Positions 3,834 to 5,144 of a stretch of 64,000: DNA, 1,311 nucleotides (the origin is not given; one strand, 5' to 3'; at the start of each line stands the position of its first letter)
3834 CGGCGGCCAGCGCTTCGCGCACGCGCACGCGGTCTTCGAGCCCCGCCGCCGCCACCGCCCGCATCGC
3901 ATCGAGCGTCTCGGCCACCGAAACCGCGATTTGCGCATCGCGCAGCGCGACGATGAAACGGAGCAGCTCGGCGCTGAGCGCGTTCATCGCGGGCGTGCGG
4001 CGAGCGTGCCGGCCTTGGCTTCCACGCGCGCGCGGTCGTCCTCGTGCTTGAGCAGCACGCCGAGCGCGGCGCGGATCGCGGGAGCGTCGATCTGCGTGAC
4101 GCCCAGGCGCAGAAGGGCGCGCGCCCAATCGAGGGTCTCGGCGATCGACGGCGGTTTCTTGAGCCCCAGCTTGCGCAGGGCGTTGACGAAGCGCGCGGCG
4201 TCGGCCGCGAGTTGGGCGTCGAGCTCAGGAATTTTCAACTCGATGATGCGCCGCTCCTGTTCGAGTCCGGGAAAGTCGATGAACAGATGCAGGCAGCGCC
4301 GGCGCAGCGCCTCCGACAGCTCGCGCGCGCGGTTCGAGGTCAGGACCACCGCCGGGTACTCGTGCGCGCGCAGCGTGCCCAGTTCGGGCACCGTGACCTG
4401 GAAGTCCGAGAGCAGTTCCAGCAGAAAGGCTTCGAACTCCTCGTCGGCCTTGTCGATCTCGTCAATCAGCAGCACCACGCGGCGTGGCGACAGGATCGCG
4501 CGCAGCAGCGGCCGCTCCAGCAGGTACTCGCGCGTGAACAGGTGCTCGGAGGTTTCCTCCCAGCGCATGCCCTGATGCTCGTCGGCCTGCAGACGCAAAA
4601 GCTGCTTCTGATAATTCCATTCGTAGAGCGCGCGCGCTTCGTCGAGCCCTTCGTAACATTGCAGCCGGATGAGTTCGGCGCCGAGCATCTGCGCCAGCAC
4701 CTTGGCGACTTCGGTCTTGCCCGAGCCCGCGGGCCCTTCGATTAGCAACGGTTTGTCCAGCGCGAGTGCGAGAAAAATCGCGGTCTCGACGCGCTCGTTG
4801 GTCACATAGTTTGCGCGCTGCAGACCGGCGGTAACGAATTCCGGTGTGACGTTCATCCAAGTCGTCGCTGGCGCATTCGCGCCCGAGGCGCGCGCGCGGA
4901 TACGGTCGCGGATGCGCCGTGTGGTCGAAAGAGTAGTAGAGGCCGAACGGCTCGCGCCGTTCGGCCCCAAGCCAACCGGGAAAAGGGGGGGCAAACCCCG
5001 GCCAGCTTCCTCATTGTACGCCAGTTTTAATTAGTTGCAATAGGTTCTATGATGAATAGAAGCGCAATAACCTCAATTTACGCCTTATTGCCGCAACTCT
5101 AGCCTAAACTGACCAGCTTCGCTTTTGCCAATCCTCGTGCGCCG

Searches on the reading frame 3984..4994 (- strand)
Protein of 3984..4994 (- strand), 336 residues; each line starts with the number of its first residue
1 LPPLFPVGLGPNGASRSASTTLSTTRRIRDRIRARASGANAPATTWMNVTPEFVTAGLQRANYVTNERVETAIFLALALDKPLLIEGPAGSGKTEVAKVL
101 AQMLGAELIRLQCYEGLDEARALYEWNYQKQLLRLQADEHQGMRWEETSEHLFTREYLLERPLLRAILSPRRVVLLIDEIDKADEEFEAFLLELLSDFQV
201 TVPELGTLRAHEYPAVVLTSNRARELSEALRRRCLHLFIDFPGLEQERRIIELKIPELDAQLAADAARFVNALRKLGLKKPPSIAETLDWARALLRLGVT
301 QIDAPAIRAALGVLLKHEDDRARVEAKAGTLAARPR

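Call 53: search_protein_families(library=pfam, proteins=[window:3984-4994:-], max_evalue=0.0001)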
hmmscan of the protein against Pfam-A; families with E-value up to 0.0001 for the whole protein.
window:3984-4994:- (336 aa): 7 families
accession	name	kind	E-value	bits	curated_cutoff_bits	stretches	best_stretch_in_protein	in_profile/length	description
PF07728.20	AAA_5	-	1e-13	51.9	22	1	82-234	1-139/139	AAA domain (dynein-related subfamily)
PF00004.35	AAA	-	4.6e-11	43.7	21.2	1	83-235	1-124/131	ATPase family associated with various cellular activities (AAA)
PF13401.12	AAA_22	-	5.7e-08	33.6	27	1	82-198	7-114/130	AAA domain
PF07724.20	AAA_2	-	2.5e-06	28.1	27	1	84-206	7-109/166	AAA domain (Cdc48 subfamily)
PF07726.17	AAA_3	-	1.1e-05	25.8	27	0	83-114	2-33/131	ATPase family associated with various cellular activities (AAA)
PF13191.12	AAA_16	-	2.6e-05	25.2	32.6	1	83-197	27-158/167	AAA ATPase domain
PF12774.13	AAA_6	-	2.8e-05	23.7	25.2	1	71-119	23-71/327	Hydrolytic ATP binding site of dynein motor region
